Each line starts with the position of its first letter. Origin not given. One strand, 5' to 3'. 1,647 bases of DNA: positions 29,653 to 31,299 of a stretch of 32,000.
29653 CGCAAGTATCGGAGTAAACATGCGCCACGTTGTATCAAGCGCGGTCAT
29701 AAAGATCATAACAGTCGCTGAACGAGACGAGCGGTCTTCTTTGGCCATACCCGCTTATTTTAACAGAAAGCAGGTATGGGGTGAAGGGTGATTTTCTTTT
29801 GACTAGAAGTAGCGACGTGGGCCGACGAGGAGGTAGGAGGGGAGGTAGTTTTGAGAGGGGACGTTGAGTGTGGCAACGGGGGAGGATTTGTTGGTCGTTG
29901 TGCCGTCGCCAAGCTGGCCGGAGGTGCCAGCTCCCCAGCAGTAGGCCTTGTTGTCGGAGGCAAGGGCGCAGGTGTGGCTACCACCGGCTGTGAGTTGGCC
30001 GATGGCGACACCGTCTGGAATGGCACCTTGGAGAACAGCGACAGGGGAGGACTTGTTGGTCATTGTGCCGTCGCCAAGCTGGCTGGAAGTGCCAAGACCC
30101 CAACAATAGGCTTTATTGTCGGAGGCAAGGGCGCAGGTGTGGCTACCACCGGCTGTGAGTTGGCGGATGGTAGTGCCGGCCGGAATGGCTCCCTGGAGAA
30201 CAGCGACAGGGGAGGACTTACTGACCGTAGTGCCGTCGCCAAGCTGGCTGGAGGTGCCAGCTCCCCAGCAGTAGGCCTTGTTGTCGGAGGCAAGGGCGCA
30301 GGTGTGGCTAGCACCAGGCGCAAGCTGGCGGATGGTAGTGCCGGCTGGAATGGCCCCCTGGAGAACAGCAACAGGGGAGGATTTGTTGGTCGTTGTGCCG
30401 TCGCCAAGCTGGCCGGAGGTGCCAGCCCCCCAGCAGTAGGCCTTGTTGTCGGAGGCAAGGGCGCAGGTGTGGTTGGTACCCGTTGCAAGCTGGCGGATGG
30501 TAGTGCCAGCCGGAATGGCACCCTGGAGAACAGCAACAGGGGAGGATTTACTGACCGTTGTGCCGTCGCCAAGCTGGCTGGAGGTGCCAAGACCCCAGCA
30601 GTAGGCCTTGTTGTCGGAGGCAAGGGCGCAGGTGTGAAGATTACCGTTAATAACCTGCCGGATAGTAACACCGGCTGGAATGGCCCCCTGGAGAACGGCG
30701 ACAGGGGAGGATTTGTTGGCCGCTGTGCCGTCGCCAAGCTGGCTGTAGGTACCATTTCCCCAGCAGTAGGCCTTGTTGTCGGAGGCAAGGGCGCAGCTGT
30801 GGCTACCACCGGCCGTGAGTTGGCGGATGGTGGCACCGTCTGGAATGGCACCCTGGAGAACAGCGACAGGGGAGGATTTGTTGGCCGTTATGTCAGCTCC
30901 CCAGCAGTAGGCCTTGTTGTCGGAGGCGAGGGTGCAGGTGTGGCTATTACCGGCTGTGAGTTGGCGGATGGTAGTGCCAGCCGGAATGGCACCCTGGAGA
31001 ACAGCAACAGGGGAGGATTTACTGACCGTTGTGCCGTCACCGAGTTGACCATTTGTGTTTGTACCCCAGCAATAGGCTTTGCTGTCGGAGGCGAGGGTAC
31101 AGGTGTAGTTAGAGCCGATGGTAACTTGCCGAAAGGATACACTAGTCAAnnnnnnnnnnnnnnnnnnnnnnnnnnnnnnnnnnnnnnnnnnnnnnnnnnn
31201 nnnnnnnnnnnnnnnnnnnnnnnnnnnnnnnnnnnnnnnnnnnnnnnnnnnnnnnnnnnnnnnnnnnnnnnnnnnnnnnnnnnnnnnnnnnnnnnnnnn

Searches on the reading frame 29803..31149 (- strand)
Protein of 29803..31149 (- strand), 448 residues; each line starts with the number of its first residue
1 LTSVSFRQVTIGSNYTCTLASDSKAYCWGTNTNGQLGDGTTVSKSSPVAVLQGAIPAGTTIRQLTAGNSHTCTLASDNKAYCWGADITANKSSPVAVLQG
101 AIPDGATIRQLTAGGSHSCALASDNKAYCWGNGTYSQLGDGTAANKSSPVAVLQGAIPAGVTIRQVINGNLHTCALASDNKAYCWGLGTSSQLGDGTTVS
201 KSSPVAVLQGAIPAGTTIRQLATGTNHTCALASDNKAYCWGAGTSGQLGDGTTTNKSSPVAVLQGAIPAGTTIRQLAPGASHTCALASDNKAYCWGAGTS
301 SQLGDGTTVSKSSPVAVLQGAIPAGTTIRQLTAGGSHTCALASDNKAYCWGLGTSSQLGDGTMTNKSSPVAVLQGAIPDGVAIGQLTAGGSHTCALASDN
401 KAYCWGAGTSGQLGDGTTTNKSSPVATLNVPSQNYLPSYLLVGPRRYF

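Call 42: find_homologous_proteins(query=window:29803-31149:-)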
Query window:29803-31149:- (448 aa): 7935 proteins with E <= 0.001 among 8000 candidates; the best 120 are listed.
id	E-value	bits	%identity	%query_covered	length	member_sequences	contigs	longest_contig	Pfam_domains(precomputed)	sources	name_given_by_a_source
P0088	1.8e-245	833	50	95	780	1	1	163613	PF00415.25,PF13540.13,PF25384.2,PF25390.2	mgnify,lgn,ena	mgnify:CR=1 FL=1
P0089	2.4e-238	809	40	92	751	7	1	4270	PF00415.25,PF13540.13,PF25384.2,PF25390.2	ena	-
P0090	4.0e-204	697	39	95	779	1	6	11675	PF00415.25,PF13540.13,PF25384.2,PF25390.2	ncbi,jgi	ncbi:MAG: hypothetical protein P8Z00_12375 [Anaerolineales bacterium]|jgi:alpha-tubulin suppressor-l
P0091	1.0e-201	689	48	95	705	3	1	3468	PF00415.25,PF20082.5,PF13540.13,PF25384.2,PF25390.2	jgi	jgi:alpha-tubulin suppressor-like RCC1 family protein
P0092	1.3e-198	678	42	93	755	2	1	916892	PF00415.25,PF13540.13,PF25384.2,PF25390.2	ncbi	ncbi:MAG: hypothetical protein R2932_07085 [Caldilineaceae bacterium]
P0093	1.2e-192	659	37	93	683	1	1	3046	PF00415.25,PF13540.13,PF25384.2,PF25390.2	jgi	jgi:alpha-tubulin suppressor-like RCC1 family protein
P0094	1.5e-189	649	38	96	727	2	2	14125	PF00415.25,PF13540.13,PF25384.2,PF25390.2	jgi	jgi:alpha-tubulin suppressor-like RCC1 family protein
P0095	2.5e-188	645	40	93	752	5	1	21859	PF00415.25,PF13540.13,PF25384.2,PF25390.2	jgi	jgi:alpha-tubulin suppressor-like RCC1 family protein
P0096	1.7e-185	635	42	93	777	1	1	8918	PF00415.25,PF13540.13,PF25384.2,PF25390.2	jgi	jgi:alpha-tubulin suppressor-like RCC1 family protein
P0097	5.1e-185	634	42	90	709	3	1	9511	PF00415.25,PF13540.13,PF25384.2,PF25390.2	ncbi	-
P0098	6.7e-184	630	35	94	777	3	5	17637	PF00415.25,PF13540.13,PF25384.2,PF25390.2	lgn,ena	-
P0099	2.6e-183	628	58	82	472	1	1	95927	PF00415.25,PF13540.13,PF25384.2,PF25390.2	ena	-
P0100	1.1e-182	626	37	93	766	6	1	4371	PF00415.25,PF13540.13,PF25384.2,PF25390.2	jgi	jgi:alpha-tubulin suppressor-like RCC1 family protein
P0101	2.0e-182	625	40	94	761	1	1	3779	PF00415.25,PF13540.13,PF25384.2,PF25390.2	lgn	-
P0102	8.6e-179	613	37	96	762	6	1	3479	PF00415.25,PF13540.13,PF25384.2,PF25390.2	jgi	jgi:alpha-tubulin suppressor-like RCC1 family protein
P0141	8.4e-150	518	50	82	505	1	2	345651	PF00415.25,PF13540.13,PF25384.2,PF25390.2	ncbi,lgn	-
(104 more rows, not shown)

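Call 83: search_protein_families(library=pfam, proteins=[window:29803-31149:-], max_evalue=0.001)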
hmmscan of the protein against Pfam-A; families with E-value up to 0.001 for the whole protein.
window:29803-31149:- (448 aa): 4 families
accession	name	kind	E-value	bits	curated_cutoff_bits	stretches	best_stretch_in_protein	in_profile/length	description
PF25390.1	WD40_RLD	-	4.9e-104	349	150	2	160-427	30-292/363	RCC1-like domain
PF13540.12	RCC1_2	-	5.4e-66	217.3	22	8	108-137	1-30/30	Regulator of chromosome condensation (RCC1) repeat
PF00415.24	RCC1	-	3.9e-64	213.5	21.7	7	24-74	3-50/50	Regulator of chromosome condensation (RCC1) repeat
PF25384.1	Alsin_RLD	-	7.8e-16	58.8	100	0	218-308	222-312/405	Alsin RCC1-like domain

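Call 107: find_encoding_contigs(protein=P0088, flank=5000, max_places=1)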
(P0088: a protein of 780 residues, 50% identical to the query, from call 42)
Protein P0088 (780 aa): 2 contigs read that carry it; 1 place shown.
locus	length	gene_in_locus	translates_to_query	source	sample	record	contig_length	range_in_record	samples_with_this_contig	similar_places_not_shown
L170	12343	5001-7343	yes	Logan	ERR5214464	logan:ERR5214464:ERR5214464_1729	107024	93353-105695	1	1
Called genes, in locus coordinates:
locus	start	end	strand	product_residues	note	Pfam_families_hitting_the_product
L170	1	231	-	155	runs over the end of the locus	PF01668:SmpB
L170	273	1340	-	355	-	PF13439:Glyco_transf_4 (weak), PF00534:Glycos_transf_1, PF13692:Glyco_trans_1_4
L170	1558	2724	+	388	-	PF13477:Glyco_trans_4_2 (weak), PF20706:GT4-conflict (faint), PF13439:Glyco_transf_4, PF13579:Glyco_trans_4_4, PF00534:Glycos_transf_1, PF13692:Glyco_trans_1_4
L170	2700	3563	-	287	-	PF12146:Hydrolase_4, PF00561:Abhydrolase_1, PF12697:Abhydrolase_6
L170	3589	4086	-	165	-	-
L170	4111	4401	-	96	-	PF00462:Glutaredoxin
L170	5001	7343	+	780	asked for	PF00415:RCC1, PF25390:WD40_RLD, PF13540:RCC1_2, PF00415:RCC1, PF13540:RCC1_2, PF00415:RCC1, PF13540:RCC1_2, PF00415:RCC1, +13 more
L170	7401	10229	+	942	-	PF25390:WD40_RLD, PF00415:RCC1, PF13540:RCC1_2, PF13540:RCC1_2, PF25390:WD40_RLD, PF00415:RCC1, PF13540:RCC1_2, PF00415:RCC1, +9 more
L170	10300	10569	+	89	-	PF09527:ATPase_gene1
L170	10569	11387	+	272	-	PF00119:ATP-synt_A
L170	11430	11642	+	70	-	PF00137:ATP-synt_C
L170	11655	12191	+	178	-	PF00430:ATP-synt_B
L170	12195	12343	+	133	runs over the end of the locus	PF00213:OSCP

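Call 108: find_encoding_contigs(protein=P0141, flank=5000, max_places=1)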
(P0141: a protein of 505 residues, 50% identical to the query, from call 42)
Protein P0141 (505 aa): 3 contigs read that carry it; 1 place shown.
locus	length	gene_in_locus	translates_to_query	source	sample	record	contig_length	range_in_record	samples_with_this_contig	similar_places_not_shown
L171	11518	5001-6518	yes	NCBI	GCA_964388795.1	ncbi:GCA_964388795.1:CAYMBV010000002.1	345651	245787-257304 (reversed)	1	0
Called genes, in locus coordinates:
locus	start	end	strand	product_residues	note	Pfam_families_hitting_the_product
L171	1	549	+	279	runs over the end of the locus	PF00181:Ribosomal_L2_N, PF03947:Ribosomal_L2_C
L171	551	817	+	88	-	PF00203:Ribosomal_S19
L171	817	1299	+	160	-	PF00237:Ribosomal_L22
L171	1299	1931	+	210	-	PF07650:KH_2, PF00189:Ribosomal_S3_C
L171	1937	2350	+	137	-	PF00252:Ribosomal_L16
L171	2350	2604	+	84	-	PF00831:Ribosomal_L29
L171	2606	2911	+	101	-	PF00366:Ribosomal_S17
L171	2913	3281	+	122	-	PF00238:Ribosomal_L14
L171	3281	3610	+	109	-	PF22682:Ribosomal_uL24m-like (weak), PF00467:KOW (weak), PF17136:ribosomal_L24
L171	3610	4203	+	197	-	PF00281:Ribosomal_L5, PF00673:Ribosomal_L5_C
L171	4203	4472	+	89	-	PF00253:Ribosomal_S14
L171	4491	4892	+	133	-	PF00410:Ribosomal_S8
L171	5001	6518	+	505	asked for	PF25390:WD40_RLD, PF00415:RCC1, PF25384:Alsin_RLD (weak), PF25390:WD40_RLD, PF13540:RCC1_2, PF00415:RCC1, PF13540:RCC1_2, PF00415:RCC1, +2 more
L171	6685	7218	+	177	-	PF00347:Ribosomal_L6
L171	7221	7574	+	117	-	PF00861:Ribosomal_L18p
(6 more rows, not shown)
